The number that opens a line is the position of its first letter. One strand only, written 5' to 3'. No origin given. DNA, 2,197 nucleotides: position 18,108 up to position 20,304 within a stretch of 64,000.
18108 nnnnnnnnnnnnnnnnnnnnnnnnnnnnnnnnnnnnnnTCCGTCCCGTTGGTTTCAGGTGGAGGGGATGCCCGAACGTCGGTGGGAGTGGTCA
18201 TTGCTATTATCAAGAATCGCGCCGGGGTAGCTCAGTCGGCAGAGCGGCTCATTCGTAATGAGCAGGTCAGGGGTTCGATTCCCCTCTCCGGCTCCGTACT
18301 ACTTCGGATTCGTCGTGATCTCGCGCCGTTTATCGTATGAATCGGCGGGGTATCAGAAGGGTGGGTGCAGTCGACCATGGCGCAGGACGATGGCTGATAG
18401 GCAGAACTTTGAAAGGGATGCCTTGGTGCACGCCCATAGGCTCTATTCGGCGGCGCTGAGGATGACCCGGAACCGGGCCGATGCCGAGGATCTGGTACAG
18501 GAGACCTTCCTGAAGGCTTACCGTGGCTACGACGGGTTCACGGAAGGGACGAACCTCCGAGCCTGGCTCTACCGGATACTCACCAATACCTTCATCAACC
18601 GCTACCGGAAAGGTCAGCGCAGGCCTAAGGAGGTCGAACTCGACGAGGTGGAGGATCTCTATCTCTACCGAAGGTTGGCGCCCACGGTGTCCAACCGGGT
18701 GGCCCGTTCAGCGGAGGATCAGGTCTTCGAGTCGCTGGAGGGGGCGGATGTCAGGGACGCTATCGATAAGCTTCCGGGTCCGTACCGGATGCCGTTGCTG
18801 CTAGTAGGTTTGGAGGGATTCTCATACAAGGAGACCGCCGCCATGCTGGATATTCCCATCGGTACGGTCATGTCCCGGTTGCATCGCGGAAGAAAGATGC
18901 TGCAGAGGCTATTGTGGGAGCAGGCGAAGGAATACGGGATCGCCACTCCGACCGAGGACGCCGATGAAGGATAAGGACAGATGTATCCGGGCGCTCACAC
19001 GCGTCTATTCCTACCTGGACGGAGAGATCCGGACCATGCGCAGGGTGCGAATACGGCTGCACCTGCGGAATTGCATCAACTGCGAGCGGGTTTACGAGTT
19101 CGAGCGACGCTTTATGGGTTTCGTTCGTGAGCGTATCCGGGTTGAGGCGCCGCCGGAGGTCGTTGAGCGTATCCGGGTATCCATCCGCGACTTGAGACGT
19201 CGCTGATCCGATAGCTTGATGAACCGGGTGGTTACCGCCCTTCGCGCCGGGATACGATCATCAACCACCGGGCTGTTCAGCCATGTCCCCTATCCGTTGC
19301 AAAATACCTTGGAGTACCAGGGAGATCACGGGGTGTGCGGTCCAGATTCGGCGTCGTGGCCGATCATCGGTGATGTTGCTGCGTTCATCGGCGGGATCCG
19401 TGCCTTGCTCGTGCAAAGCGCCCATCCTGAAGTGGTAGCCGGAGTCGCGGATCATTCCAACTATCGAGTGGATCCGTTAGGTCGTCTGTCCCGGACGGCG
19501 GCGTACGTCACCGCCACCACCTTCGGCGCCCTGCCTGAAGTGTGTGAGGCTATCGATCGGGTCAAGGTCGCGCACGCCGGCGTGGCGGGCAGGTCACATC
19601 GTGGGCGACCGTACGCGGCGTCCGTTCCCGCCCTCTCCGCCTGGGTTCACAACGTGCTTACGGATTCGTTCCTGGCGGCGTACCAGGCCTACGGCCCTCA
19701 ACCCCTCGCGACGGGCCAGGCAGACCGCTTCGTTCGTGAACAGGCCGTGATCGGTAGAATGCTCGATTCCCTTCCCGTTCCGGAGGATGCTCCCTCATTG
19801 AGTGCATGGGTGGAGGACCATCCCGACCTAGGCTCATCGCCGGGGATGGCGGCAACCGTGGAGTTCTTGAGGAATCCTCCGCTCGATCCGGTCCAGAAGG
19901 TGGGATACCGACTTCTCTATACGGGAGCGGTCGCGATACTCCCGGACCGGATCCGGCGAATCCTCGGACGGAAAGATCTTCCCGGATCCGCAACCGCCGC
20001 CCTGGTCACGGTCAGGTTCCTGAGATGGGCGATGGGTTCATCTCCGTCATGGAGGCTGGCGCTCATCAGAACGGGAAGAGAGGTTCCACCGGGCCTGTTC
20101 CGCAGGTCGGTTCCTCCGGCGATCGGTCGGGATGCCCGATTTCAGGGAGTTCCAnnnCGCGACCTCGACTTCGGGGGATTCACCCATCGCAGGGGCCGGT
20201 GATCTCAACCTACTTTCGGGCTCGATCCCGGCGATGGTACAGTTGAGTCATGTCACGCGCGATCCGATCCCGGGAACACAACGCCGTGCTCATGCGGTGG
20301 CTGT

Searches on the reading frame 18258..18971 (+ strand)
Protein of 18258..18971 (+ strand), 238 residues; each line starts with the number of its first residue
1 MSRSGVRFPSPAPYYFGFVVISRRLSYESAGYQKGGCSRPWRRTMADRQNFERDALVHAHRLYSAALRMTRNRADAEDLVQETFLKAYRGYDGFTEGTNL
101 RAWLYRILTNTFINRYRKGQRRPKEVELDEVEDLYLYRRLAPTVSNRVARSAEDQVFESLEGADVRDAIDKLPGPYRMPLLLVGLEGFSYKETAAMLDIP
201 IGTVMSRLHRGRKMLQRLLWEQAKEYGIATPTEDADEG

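Call 48: search_protein_families(library=pfam, proteins=[window:18258-18971:+], max_evalue=0.001)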
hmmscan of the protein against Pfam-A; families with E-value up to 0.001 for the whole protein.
window:18258-18971:+ (238 aa): 5 families
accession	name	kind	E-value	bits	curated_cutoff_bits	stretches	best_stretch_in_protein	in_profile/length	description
PF04542.20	Sigma70_r2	-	3.1e-19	69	24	1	58-122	5-71/71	Sigma-70 region 2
PF08281.18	Sigma70_r4_2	-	3.8e-16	58.9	25.7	1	165-215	4-54/54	Sigma-70, region 4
PF04545.22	Sigma70_r4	-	8.3e-07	28.9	24.1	1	168-216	1-49/50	Sigma-70, region 4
PF22029.2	PhyR_sigma2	-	2.2e-05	24.9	27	1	69-108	15-54/55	Sigma2 domain of PhyR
PF22233.2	PhyR_sigma-like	-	0.00075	19.7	27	0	177-200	9-32/50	Response regulator PhyR, sigma-like domain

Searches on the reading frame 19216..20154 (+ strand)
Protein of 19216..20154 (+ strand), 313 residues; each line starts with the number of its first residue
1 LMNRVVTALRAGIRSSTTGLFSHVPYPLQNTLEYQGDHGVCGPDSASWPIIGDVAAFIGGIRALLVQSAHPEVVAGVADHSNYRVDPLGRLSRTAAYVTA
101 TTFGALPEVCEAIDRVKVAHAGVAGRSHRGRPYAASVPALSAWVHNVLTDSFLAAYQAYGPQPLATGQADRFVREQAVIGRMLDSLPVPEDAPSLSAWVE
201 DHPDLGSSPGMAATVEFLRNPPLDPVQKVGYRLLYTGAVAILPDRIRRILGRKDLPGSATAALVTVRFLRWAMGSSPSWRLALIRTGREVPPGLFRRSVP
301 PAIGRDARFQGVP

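Call 48: search_protein_families(library=pfam, proteins=[window:19216-20154:+], max_evalue=0.001)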
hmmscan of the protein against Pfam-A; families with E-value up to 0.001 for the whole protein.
window:19216-20154:+ (313 aa): 1 family
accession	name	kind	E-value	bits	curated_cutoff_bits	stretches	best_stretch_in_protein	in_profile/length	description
PF09995.15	MPAB_Lcp_cat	-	2.2e-46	159.2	23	1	48-271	1-231/231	ER-bound oxygenase mpaB/B'/Rubber oxygenase, catalytic domain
